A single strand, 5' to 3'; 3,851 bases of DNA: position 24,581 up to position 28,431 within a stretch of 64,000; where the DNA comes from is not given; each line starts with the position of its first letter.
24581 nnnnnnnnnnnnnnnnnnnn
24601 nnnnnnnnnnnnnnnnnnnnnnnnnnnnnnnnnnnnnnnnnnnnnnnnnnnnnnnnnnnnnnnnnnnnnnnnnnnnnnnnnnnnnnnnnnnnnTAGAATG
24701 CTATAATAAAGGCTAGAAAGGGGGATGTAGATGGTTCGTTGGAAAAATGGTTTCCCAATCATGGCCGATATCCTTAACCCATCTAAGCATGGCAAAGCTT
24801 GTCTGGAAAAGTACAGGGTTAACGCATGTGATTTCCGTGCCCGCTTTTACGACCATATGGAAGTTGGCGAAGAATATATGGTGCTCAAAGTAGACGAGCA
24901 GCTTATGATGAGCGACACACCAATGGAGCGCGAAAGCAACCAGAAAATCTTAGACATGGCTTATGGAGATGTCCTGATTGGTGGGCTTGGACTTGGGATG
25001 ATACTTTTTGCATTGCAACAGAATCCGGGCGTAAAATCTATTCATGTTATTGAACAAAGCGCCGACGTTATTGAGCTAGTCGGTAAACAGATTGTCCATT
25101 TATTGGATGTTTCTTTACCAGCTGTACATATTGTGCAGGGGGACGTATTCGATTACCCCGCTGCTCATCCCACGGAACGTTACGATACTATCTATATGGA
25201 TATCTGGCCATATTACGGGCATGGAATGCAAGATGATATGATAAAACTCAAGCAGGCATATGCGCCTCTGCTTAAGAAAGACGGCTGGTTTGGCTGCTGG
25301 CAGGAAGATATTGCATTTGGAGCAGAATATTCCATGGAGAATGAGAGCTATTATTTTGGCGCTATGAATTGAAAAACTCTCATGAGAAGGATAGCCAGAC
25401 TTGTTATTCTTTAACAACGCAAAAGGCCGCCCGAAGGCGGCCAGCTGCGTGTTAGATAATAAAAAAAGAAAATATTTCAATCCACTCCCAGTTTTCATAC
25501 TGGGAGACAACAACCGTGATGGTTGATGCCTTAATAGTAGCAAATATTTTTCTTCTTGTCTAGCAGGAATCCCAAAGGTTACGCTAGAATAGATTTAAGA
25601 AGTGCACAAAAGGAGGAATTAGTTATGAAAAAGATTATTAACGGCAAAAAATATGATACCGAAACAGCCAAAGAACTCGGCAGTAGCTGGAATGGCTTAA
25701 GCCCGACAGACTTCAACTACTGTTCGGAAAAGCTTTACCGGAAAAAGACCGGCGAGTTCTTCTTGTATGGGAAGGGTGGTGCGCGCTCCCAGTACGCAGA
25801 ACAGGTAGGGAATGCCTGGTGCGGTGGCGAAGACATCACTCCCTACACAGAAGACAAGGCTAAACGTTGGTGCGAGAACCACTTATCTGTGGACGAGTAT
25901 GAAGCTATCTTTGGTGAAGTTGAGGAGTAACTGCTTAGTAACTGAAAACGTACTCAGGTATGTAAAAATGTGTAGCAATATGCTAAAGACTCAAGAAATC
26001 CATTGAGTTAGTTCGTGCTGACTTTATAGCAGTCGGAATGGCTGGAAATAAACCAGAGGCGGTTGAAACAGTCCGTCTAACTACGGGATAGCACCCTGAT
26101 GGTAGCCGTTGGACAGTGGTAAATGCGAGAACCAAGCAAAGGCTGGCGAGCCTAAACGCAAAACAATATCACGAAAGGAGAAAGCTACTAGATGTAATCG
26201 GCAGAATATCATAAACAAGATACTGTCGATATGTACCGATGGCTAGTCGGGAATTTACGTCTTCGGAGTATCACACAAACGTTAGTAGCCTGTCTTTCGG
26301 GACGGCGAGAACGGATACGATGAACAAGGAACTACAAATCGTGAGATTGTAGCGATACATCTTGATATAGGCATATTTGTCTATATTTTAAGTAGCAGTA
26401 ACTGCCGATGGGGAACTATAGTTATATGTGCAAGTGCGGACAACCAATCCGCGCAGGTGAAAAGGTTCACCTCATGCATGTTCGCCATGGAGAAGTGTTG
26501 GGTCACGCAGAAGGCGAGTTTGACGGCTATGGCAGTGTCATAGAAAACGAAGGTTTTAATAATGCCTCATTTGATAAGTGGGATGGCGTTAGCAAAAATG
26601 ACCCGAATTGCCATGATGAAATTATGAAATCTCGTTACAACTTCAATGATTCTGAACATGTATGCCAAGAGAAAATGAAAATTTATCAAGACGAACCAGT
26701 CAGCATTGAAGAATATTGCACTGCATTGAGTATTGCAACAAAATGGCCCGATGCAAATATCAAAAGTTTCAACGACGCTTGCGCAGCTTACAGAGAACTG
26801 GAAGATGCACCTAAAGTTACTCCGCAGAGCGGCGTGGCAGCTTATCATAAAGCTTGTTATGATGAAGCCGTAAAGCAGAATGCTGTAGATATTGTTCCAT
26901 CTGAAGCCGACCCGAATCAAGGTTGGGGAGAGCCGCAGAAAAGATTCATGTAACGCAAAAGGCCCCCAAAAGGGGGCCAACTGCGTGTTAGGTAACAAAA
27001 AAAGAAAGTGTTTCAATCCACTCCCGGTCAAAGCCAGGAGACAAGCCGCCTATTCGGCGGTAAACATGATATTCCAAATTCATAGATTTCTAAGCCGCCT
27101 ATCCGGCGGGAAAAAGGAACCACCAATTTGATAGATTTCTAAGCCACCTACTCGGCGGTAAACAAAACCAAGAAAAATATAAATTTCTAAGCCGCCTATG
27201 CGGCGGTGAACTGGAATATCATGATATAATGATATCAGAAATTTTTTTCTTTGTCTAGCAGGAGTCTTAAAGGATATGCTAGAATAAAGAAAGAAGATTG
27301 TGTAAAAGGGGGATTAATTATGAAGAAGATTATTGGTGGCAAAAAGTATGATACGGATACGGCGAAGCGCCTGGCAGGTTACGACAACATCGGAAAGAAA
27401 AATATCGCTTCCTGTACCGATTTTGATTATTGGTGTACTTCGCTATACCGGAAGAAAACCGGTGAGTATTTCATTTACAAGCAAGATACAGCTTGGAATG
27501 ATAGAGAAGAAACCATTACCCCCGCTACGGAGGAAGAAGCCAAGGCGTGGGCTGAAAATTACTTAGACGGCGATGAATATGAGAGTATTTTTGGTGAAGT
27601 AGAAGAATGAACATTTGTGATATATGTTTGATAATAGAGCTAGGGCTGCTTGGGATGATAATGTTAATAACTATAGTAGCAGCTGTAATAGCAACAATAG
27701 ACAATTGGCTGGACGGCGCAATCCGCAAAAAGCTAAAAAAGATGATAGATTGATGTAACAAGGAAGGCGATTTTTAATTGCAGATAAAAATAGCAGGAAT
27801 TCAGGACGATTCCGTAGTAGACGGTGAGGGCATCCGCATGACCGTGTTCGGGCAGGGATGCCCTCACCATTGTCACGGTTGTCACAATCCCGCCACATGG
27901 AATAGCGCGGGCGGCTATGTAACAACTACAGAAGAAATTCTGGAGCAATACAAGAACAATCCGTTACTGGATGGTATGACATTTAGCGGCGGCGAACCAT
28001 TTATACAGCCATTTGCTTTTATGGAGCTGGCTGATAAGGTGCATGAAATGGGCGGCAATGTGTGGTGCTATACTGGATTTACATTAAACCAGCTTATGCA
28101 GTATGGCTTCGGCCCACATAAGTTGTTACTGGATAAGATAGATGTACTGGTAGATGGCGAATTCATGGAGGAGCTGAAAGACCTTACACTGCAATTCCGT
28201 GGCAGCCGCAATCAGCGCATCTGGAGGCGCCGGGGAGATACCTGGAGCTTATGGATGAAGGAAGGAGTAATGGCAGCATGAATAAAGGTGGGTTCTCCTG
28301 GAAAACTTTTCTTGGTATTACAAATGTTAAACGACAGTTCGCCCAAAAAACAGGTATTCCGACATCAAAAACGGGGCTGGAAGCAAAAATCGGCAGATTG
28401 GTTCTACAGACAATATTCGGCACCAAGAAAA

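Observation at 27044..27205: CRISPR-like but miniature periodic array: four hairpin repeats at exact 49-bp spacing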

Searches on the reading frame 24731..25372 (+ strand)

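Call 23: search_protein_families(library=pfam, proteins=[window:24731-25372:+], max_evalue=0.01)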
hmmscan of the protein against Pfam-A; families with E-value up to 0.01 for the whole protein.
window:24731-25372:+ (213 aa): 2 families
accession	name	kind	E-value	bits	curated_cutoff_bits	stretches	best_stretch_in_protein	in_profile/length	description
PF01564.23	Spermine_synth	-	0.0044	17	22.9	1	78-198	19-139/186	Spermine/spermidine synthase domain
PF13649.12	Methyltransf_25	-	0.0086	17.2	27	0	82-185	2-97/97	Methyltransferase domain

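Call 24: search_protein_families(library=phrogs, proteins=[window:24731-25372:+], max_evalue=0.001)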
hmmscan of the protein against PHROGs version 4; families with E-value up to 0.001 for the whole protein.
window:24731-25372:+ (213 aa): 1 family
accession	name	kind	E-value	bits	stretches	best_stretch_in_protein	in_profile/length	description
phrog_15480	-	other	2.3e-24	87.3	1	48-195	62-213/245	methyltransferase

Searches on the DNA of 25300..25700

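Call 19: search_rna_families(source=window, start=25300, end=25700, threshold=evalue, max_evalue=10, show_alignments=3)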
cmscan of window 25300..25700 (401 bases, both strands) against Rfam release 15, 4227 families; matches with E-value up to 10: 8.
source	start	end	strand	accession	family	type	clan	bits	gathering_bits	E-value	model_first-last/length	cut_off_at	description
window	25421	25478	-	RF00078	MicA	Gene; sRNA;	-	23.6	41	0.18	1-75/75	no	MicA sRNA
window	25417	25566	-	RF02377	SurA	Gene; sRNA;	-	22.4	100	0.00042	1-279/279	no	SurA sRNA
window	25475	25508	-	RF01322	CRISPR-DR9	Gene; CRISPR;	-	20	45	0.061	1-37/37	no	CRISPR RNA direct repeat element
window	25367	25441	-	RF02869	ncS025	Gene; sRNA;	-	18.3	46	0.6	1-85/85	no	Burkholderia sRNA 25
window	25483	25538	-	RF01519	CC0196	Gene; sRNA;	-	18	35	0.1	1-58/58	no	Caulobacter sRNA CC0196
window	25412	25453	-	RF04024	mir-9571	Gene; miRNA;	-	15.5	100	3.8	1-86/86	no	mir-9571 microRNA precursor family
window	25485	25556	+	RF00236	ctRNA_pGA1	Gene; antisense;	-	15.2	45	1.8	1-79/79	no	ctRNA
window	25542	25575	+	RF00066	U7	Gene; snRNA;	-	11.2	34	8.8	1-62/62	no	U7 small nuclear RNA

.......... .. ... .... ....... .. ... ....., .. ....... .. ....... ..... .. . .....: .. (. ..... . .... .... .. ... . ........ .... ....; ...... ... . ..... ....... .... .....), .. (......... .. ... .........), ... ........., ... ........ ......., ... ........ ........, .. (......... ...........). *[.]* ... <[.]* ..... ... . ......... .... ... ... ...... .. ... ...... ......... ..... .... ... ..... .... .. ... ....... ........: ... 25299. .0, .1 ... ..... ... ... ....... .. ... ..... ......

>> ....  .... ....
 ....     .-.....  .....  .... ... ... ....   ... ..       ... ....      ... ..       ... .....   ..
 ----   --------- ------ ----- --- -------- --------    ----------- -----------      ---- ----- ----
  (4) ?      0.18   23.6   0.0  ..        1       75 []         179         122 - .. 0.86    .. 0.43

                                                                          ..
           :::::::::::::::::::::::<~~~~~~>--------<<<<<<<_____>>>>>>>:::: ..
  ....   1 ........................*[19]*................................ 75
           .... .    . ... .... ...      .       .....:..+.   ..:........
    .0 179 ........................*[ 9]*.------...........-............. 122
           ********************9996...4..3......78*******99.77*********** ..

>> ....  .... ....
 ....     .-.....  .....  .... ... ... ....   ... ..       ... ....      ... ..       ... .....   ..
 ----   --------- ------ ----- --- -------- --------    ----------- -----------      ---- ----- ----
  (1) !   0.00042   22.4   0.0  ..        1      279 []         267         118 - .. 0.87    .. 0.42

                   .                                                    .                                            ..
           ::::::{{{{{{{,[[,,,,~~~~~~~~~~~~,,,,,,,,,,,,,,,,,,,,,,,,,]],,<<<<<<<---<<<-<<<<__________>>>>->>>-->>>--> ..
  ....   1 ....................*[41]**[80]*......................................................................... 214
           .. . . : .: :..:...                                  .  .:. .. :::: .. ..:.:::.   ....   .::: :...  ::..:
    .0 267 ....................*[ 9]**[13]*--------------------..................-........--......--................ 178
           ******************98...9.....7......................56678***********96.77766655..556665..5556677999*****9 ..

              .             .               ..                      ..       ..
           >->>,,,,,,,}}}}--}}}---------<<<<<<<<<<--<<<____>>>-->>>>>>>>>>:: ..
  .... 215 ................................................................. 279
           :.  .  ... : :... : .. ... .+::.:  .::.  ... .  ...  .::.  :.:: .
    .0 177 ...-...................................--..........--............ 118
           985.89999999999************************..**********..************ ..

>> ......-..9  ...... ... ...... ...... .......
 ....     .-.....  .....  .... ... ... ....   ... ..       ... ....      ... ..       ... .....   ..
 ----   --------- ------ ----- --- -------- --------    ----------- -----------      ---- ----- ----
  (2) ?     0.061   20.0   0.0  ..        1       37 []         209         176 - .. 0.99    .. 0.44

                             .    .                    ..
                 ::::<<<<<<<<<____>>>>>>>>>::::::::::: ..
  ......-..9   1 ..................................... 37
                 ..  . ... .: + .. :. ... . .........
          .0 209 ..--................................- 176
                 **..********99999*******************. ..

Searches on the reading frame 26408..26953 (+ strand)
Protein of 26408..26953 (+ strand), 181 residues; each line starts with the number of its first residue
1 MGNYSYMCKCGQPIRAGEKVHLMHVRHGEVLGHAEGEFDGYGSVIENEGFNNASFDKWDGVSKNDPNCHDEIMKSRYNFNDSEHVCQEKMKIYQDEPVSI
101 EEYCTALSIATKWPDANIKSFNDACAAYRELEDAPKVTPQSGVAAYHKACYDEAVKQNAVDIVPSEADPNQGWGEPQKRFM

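Call 23: search_protein_families(library=pfam, proteins=[window:26408-26953:+], max_evalue=0.01)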
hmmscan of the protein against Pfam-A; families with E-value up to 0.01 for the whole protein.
window:26408-26953:+ (181 aa): 0 families

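Call 24: search_protein_families(library=phrogs, proteins=[window:26408-26953:+], max_evalue=0.001)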
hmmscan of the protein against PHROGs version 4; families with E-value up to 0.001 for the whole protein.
window:26408-26953:+ (181 aa): 2 families
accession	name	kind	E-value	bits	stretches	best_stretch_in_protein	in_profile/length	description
phrog_21779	-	head and packaging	1.6e-15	58.7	1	10-92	15-87/235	minor head protein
phrog_14928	-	unknown function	0.00093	20.1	0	1-59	1-64/187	-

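Call 52: find_related_loci(query=window:26408-26953:+, collection=viral_contigs, flank=4000)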
Query window:26408-26953:+ (181 aa) in viral_contigs; peptide patterns used: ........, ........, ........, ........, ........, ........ (x = any residue, [..] = any of these).
3 stretches matched a pattern, but none encodes a relative of the query by tblastn (E <= 1e-3).

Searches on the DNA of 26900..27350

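Call 9: search_rna_families(source=window, start=26900, end=27350, threshold=evalue, max_evalue=10, show_alignments=6)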
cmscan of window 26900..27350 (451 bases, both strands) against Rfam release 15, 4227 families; matches with E-value up to 10: 14.
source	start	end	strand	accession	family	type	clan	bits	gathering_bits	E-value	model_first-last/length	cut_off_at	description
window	27184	27211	-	RF01317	CRISPR-DR4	Gene; CRISPR;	CL00014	46.4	35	8.1e-10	1-28/28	no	CRISPR RNA direct repeat element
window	27087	27114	-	RF01317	CRISPR-DR4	Gene; CRISPR;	CL00014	31.3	35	3.4e-05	1-28/28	no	CRISPR RNA direct repeat element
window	27136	27163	-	RF01317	CRISPR-DR4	Gene; CRISPR;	CL00014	30.8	35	5e-05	1-28/28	no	CRISPR RNA direct repeat element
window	26957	27014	-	RF00078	MicA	Gene; sRNA;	-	21.9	41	0.43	1-75/75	no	MicA sRNA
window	27043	27065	-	RF01317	CRISPR-DR4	Gene; CRISPR;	CL00014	19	35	0.21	1-28/28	no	CRISPR RNA direct repeat element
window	26957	27022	-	RF02438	SpF51_sRNA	Gene; sRNA;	-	18.8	50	0.64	1-45/45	no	Streptococcus sRNA SpF51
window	27138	27277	+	RF02890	SprC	Gene; sRNA;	-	17.7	100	3.8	1-153/153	no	Small pathogenicity island RNA C (srn_3610)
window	26953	27017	-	RF01859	Phe_leader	Cis-reg; leader;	-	17.2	55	2.7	1-125/125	no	Phenylalanine leader peptide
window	27010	27042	-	RF01322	CRISPR-DR9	Gene; CRISPR;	-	16.7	45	0.69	1-37/37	no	CRISPR RNA direct repeat element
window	27174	27256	-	RF02702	AgvB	Gene; sRNA;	-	15.1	56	2.9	1-62/62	no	Anti GcvB sRNA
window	27225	27258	+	RF01708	L17DE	Cis-reg;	-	15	37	4.7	5-42/78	no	L17 ribosomal protein downstream element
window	27139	27177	+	RF00522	PreQ1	Cis-reg; riboswitch;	-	13.2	39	5.7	1-45/45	no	PreQ1 (pre queuosine) riboswitch aptamer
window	26931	26982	-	RF00519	suhB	Gene; sRNA;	CL00108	12.4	41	7.4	1-77/77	no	Makes More Granules Regulator RNA (mmgR)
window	26954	26985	-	RF01512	Afu_309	Gene; sRNA;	-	8.7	48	4.9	44-76/322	no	A. fumigatus sRNA Afu_309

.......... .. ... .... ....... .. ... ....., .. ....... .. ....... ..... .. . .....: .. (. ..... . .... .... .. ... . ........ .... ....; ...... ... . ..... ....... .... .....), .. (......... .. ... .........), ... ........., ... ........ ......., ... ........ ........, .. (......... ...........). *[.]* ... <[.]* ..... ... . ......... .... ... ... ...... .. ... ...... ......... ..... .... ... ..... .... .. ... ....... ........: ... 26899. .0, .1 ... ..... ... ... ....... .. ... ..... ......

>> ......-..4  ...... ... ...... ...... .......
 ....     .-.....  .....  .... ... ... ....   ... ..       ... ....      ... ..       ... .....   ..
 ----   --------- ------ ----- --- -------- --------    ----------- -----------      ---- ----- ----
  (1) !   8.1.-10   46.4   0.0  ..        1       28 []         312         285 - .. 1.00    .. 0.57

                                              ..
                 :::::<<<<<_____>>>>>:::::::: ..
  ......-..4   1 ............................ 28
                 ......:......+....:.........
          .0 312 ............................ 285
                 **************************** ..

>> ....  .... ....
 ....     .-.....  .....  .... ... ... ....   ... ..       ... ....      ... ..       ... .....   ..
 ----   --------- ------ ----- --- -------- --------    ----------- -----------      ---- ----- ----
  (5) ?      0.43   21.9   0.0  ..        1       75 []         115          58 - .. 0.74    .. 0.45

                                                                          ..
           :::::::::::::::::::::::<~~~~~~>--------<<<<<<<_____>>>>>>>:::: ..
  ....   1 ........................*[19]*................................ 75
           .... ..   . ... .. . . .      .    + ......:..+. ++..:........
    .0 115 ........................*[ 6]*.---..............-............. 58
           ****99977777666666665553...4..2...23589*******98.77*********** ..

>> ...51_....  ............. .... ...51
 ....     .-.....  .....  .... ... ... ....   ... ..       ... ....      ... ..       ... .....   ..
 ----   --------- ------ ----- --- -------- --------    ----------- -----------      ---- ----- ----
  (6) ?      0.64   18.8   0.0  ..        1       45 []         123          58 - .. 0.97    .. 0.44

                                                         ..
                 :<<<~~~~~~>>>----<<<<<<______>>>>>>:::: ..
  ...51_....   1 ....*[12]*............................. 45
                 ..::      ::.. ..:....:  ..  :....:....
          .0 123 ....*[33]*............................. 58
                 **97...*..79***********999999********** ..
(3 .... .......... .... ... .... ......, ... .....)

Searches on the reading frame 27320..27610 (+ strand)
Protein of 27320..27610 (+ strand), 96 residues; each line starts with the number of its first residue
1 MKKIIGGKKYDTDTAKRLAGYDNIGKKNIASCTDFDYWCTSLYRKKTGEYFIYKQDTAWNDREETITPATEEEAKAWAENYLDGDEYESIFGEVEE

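Call 23: search_protein_families(library=pfam, proteins=[window:27320-27610:+], max_evalue=0.01)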
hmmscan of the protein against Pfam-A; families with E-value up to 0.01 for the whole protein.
window:27320-27610:+ (96 aa): 0 families

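Call 24: search_protein_families(library=phrogs, proteins=[window:27320-27610:+], max_evalue=0.001)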
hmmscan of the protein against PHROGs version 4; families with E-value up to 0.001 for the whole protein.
window:27320-27610:+ (96 aa): 1 family
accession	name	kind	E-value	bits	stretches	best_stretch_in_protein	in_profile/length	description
phrog_38278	-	unknown function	0.00074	20.6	1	2-90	95-178/180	-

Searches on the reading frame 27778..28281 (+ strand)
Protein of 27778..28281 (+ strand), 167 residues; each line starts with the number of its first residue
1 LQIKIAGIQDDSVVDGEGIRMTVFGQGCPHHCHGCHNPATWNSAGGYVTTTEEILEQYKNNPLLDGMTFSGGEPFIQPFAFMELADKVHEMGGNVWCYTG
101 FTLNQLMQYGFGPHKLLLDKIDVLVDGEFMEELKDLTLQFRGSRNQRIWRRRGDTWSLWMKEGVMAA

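Call 23: search_protein_families(library=pfam, proteins=[window:27778-28281:+], max_evalue=0.01)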
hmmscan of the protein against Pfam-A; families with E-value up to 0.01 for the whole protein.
window:27778-28281:+ (167 aa): 3 families
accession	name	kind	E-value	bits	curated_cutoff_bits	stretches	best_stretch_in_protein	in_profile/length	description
PF13353.11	Fer4_12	-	3.3e-39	134.8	22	1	14-148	1-136/137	4Fe-4S single cluster domain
PF04055.27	Radical_SAM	-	1.3e-08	35.6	29.5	1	23-103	2-74/166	Radical SAM superfamily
PF14534.12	DUF4440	-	0.0034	18.2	25.2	0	35-62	24-51/107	Domain of unknown function (DUF4440)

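Call 24: search_protein_families(library=phrogs, proteins=[window:27778-28281:+], max_evalue=0.001)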
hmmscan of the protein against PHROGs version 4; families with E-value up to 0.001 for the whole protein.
window:27778-28281:+ (167 aa): 3 families
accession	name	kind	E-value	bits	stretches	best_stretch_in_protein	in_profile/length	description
phrog_626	-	DNA, RNA and nucleotide metabolism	7.2e-41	140.5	1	4-156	2-158/164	anaerobic ribonucleotide reductase small subunit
phrog_2076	-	moron, auxiliary metabolic gene and host takeover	2.9e-11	44.3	1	8-94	22-115/247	QueE-like radical SAM domain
phrog_20267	-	DNA, RNA and nucleotide metabolism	9e-08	32.8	1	117-157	15-53/61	anaerobic ribonucleoside reductase small subunit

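Call 56: find_related_loci(query=window:27778-28281:+, collection=viral_contigs, flank=6000)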
Query window:27778-28281:+ (167 aa) in viral_contigs; peptide patterns used: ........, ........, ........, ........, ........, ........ (x = any residue, [..] = any of these).
24 stretches matched a pattern; 10 encode a relative of the query (tblastn E <= 1e-3); 10 distinct loci.
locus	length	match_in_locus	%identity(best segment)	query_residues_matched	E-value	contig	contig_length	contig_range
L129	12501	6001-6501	95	1-167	1e-111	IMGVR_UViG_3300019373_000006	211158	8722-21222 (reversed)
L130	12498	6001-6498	77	1-164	7e-89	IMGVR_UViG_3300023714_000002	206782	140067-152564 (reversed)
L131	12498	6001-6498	77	1-164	7e-89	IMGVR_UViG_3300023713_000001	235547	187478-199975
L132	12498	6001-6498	77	1-164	7e-89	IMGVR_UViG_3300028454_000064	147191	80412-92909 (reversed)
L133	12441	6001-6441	49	3-150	1e-42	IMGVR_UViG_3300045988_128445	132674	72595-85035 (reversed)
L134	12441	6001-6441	48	3-150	9e-42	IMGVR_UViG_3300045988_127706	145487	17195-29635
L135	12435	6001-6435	49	3-148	6e-41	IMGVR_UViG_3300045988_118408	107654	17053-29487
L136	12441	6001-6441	48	3-150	6e-41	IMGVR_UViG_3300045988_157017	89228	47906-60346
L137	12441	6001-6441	47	3-150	1e-39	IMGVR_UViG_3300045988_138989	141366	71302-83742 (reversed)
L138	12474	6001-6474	34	1-152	9e-29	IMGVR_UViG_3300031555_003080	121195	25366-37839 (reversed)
